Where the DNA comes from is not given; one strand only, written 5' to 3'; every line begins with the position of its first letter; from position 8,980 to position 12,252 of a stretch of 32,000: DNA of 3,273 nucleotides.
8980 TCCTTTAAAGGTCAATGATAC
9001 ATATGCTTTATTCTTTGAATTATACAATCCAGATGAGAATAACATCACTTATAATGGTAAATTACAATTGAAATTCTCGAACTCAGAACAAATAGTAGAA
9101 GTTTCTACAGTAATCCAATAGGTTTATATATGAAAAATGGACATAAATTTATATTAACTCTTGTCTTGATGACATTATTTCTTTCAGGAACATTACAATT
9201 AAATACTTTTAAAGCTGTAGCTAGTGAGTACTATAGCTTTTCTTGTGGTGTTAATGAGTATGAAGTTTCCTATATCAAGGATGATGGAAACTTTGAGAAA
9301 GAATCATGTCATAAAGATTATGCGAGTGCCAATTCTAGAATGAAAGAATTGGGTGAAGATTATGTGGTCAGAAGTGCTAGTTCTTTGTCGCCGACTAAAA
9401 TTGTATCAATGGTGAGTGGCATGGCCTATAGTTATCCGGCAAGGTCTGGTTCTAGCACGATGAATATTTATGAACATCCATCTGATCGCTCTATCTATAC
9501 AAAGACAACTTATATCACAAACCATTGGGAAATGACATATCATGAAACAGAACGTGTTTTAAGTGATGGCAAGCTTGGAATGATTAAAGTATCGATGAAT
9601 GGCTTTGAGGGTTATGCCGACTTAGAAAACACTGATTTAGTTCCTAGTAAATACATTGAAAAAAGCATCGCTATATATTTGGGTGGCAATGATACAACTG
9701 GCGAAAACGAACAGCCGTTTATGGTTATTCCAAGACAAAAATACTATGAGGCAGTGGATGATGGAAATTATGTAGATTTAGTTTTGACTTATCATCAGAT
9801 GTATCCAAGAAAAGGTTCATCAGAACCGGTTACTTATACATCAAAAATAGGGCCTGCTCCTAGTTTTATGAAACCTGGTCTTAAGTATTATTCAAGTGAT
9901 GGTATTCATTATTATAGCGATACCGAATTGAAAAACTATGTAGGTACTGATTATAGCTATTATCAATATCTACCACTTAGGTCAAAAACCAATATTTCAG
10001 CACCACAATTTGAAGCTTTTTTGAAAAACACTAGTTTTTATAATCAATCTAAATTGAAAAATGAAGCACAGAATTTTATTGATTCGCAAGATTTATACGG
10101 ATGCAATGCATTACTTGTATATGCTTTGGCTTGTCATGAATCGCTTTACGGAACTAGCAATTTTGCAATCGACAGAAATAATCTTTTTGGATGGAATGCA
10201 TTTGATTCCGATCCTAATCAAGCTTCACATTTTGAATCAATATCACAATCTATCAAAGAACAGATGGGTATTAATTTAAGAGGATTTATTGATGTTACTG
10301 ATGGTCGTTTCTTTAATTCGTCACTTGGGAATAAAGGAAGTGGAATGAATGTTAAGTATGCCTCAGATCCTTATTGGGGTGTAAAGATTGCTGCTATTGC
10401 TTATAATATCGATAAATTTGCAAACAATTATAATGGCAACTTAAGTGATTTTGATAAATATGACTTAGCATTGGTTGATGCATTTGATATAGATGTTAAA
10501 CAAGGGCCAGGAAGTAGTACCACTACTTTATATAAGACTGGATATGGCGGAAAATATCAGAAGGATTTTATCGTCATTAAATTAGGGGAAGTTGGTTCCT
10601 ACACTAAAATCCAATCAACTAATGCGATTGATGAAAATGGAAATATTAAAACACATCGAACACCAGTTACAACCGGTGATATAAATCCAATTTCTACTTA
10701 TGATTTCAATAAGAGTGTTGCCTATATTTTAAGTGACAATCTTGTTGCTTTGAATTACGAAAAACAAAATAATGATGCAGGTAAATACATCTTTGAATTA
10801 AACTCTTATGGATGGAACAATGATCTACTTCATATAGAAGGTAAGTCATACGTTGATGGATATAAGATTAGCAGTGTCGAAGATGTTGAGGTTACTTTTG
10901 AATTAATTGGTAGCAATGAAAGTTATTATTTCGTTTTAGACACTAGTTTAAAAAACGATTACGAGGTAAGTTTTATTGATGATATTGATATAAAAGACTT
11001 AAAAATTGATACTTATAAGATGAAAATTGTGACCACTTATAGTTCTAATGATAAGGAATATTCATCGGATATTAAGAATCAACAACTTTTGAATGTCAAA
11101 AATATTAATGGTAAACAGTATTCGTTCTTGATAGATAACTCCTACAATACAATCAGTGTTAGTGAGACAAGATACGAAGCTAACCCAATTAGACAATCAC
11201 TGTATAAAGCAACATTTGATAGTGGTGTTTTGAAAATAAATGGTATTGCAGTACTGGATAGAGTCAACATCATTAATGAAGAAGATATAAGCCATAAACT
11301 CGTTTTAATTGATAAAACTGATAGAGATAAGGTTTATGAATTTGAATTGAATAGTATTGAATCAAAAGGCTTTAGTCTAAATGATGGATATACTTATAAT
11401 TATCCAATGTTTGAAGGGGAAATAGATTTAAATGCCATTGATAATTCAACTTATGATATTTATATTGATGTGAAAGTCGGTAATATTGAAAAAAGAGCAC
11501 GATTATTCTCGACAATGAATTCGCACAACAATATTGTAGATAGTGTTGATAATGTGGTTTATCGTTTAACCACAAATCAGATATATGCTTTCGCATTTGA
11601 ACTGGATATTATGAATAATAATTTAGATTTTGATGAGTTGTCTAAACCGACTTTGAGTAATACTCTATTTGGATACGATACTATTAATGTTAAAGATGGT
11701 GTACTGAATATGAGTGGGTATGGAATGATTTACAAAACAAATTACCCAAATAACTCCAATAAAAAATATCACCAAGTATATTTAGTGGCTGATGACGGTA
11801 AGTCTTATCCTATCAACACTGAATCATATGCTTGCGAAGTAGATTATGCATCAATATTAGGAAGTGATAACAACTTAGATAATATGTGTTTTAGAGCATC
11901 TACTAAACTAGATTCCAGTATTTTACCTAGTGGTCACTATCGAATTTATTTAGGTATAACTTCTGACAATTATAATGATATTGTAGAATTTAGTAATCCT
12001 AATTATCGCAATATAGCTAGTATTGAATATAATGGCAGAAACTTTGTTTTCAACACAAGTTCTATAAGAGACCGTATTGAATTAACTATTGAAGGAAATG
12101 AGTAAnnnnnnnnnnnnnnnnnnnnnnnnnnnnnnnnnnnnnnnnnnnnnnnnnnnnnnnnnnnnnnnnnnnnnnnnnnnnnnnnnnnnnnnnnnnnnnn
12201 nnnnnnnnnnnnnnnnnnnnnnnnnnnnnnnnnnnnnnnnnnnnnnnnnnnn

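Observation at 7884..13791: Orphan Phd/YefM-like gene coupled to a three-protein extracytoplasmic peptidoglycan module (best candidate for an undescribed system)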

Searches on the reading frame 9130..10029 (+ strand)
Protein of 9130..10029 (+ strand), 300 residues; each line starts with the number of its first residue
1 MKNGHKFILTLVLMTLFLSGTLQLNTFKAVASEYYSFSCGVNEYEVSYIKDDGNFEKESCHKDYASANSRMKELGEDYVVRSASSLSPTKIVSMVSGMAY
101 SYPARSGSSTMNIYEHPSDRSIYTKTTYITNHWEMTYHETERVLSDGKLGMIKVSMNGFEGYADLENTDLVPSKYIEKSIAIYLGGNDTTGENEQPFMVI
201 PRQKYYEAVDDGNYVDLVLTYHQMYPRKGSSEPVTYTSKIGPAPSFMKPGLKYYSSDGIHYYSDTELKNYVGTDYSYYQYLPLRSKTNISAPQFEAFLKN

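Call 73: find_related_loci(query=A7, collection=metagenome_contigs, flank=7000)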
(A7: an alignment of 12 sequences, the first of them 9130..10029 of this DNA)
Query A7 (300 aa) in metagenome_contigs; peptide patterns used: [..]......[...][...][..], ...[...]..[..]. (x = any residue, [..] = any of these).
448 stretches matched a pattern; 47 encode a relative of the query (tblastn E <= 1e-3); 47 distinct loci.
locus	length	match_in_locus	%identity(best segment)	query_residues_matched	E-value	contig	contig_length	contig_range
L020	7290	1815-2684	52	6-298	2e-100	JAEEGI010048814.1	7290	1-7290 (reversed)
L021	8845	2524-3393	52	6-298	3e-99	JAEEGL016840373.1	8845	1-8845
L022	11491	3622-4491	52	6-299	3e-96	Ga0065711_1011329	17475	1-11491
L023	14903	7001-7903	49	8-299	2e-84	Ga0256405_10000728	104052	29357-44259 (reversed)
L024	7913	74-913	50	9-300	2e-83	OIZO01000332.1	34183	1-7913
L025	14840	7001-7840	50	9-300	2e-83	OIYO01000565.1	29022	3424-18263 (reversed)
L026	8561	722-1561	50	6-298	4e-82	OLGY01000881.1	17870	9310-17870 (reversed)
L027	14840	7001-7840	50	6-298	3e-82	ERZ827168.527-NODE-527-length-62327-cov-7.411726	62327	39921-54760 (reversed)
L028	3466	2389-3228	50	6-298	8e-83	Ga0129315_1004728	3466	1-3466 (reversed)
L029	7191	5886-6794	49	6-299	6e-82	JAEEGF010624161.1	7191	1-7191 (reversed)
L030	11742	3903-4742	50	6-298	5e-82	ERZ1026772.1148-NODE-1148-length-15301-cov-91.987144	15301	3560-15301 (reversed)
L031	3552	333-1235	48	6-298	2e-82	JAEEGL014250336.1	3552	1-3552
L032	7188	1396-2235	50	6-298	5e-82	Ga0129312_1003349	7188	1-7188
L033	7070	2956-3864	49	6-299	1e-81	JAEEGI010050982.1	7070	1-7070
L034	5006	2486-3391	48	6-298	5e-81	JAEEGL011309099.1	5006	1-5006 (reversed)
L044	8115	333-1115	34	41-300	6e-37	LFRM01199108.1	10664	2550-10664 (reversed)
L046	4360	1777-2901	34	6-298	1e-17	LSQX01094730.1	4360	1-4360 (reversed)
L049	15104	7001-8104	31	12-298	2e-13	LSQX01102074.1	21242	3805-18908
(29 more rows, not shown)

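Call 77: search_protein_families(library=pfam, proteins=[L025:1142-2503:-, L025:2575-3525:-, L025:3661-5415:+, L025:5657-6964:+, L025:12248-13429:+, L025:13436-14356:+, L049:8808-10166:+, L044:2924-4390:+, L025:9517-11619:+, L049:5987-6952:+], max_evalue=0.001)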
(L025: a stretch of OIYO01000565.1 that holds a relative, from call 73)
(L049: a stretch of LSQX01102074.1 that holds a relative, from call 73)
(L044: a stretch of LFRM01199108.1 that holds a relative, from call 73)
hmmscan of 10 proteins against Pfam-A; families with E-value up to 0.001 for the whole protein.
L025:1142-2503:- (453 aa): 0 families

L025:2575-3525:- (316 aa): 1 family
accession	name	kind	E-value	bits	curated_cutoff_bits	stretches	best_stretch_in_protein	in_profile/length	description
PF01966.28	HD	-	7.4e-09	36.3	22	1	158-280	2-115/116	HD domain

L025:3661-5415:+ (585 aa): 1 family
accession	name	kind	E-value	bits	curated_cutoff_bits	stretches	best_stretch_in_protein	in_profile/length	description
PF00437.27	T2SSE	-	2.1e-19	69.9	24.9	1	106-264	107-261/370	Type II/IV secretion system protein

L025:5657-6964:+ (436 aa): 3 families
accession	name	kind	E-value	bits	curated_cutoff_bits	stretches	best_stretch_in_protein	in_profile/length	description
PF14239.11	RRXRR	-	6e-70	235.1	25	1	20-192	1-174/174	RRXRR protein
PF01844.29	HNH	-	3.2e-08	34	21.4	1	212-255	1-46/47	HNH endonuclease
PF14279.12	HNH_5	-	0.00088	19.6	27.5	0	212-254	1-44/56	HNH endonuclease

L025:12248-13429:+ (394 aa): 2 families
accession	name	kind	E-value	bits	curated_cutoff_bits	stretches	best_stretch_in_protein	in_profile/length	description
PF01555.25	N6_N4_Mtase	-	7.9e-15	55.8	26.7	1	28-95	152-219/221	DNA methylase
PF01170.24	UPF0020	-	0.00063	19.9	22.3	0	56-91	27-62/197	RMKL-like, methyltransferase domain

L025:13436-14356:+ (307 aa): 1 family
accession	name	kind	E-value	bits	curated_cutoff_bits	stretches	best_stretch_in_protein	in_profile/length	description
PF09549.16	RE_Bpu10I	-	2.4e-86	289.2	25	1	86-307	1-218/218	Bpu10I restriction endonuclease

L049:8808-10166:+ (453 aa): 1 family
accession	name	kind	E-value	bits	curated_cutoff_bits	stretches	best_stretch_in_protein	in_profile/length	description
PF12733.13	Cadherin-like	-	1.4e-05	25.8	24.2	1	161-240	1-86/89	Cadherin-like beta sandwich domain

L044:2924-4390:+ (489 aa): 1 family
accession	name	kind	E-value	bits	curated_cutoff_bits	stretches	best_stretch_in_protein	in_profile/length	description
PF16403.11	Bact_surface_Ig-like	-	1e-10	41.9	27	1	311-362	21-71/71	Bacterial surface protein, Ig-like domain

L025:9517-11619:+ (701 aa): 1 family
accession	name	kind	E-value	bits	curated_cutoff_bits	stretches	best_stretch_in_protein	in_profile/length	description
PF03793.24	PASTA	-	6.7e-19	68.1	23.2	2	555-612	5-64/64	PASTA domain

L049:5987-6952:+ (322 aa): 0 families

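Call 92: find_related_loci(query=A7, collection=viral_contigs, flank=6000)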
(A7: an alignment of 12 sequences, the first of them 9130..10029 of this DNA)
Query A7 (300 aa) in viral_contigs; peptide patterns used: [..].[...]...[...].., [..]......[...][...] (x = any residue, [..] = any of these).
96 stretches matched a pattern, but none encodes a relative of the query by tblastn (E <= 1e-3).

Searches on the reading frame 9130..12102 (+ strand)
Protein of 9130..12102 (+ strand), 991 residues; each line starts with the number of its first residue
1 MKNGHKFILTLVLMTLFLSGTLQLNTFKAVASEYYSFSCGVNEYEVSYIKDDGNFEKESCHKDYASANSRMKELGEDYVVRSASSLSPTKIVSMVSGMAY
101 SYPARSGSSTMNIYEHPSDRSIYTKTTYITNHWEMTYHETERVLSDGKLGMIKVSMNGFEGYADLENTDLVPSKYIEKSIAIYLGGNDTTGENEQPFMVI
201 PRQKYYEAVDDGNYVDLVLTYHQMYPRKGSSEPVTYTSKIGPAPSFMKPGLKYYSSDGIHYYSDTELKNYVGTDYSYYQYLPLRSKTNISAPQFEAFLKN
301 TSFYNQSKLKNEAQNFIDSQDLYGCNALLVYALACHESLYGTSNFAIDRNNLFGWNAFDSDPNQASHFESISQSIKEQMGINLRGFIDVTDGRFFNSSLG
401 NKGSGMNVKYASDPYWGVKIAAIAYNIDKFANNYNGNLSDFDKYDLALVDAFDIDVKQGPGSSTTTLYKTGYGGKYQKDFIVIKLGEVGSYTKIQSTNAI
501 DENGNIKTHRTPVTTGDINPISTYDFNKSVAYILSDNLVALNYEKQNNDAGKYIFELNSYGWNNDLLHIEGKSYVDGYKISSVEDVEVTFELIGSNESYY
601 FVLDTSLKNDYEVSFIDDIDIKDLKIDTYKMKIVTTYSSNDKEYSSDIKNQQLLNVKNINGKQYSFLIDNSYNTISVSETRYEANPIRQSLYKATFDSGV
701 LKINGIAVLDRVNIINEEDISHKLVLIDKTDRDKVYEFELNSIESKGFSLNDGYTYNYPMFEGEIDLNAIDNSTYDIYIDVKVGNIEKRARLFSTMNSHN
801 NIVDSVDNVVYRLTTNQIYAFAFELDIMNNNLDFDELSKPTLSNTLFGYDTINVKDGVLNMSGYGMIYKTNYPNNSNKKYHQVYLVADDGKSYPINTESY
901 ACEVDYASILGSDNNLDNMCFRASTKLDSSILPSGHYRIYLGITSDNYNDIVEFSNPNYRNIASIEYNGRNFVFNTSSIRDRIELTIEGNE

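Call 3: search_protein_families(library=pfam, proteins=[window:9130-12102:+], max_evalue=1)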
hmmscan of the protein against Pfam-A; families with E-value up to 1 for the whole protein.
window:9130-12102:+ (991 aa): 2 families
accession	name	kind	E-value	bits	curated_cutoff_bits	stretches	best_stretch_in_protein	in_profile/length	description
PF01832.25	Glucosaminidase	-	7.3e-13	49.7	30.2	1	314-427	2-121/123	Mannosyl-glycoprotein endo-beta-N-acetylglucosaminidase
PF09185.15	DUF1948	-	0.18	12.1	25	1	613-662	30-78/140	Domain of unknown function (DUF1948)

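Call 4: search_protein_families(library=ncbifam, proteins=[window:9130-12102:+], max_evalue=1)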
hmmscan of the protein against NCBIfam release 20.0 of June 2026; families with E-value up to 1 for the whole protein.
window:9130-12102:+ (991 aa): 2 families
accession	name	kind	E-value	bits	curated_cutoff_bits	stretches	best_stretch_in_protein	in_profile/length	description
NF052335.1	PdgHdaseHSB129560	equivalog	4.6e-19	68.9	500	1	280-428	36-181/330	peptidoglycan hydrolase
NF007681.0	PRK10356.1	equivalog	0.025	13.8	193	1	329-363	153-187/274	protein bax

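Call 34: search_solved_structures(query=window:9130-12102:+, max_evalue=0.01, show_alignments=1)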
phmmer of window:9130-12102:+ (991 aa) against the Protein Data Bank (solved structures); distinct sequences matched with E-value up to 0.01: 3.
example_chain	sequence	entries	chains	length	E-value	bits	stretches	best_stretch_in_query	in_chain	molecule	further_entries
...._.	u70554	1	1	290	2.4e-23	85.6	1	244-428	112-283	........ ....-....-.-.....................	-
7pj3_AAA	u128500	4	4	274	3e-23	85.4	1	244-428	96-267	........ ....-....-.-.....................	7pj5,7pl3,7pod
7pj4_AAA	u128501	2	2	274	7.8e-23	84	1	244-428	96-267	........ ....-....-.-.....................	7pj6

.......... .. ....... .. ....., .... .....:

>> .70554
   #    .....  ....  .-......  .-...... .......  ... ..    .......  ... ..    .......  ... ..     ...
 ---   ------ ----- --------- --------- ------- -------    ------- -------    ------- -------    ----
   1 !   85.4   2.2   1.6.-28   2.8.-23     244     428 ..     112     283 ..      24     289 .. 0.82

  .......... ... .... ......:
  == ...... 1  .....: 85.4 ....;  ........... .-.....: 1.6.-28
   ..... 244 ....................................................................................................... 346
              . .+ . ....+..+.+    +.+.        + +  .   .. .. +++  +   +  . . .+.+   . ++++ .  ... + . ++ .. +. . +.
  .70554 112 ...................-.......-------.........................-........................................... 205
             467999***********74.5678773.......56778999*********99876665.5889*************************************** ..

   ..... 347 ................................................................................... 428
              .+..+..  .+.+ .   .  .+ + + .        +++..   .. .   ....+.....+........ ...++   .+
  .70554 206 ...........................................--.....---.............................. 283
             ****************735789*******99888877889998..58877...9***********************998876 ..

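Call 63: search_protein_families(library=phrogs, proteins=[window:9130-12102:+], max_evalue=0.01)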
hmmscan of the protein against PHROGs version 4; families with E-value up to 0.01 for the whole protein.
window:9130-12102:+ (991 aa): 2 families
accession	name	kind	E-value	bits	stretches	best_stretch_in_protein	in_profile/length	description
phrog_25820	-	lysis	7.1e-08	33.2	1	287-434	124-257/265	endolysin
phrog_10341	-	lysis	0.00017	21.5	1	331-436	426-528/577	endolysin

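Call 64: search_protein_families(library=padloc, proteins=[window:9130-12102:+], max_evalue=0.01)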
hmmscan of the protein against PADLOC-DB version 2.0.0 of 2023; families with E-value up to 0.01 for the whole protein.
window:9130-12102:+ (991 aa): 0 families
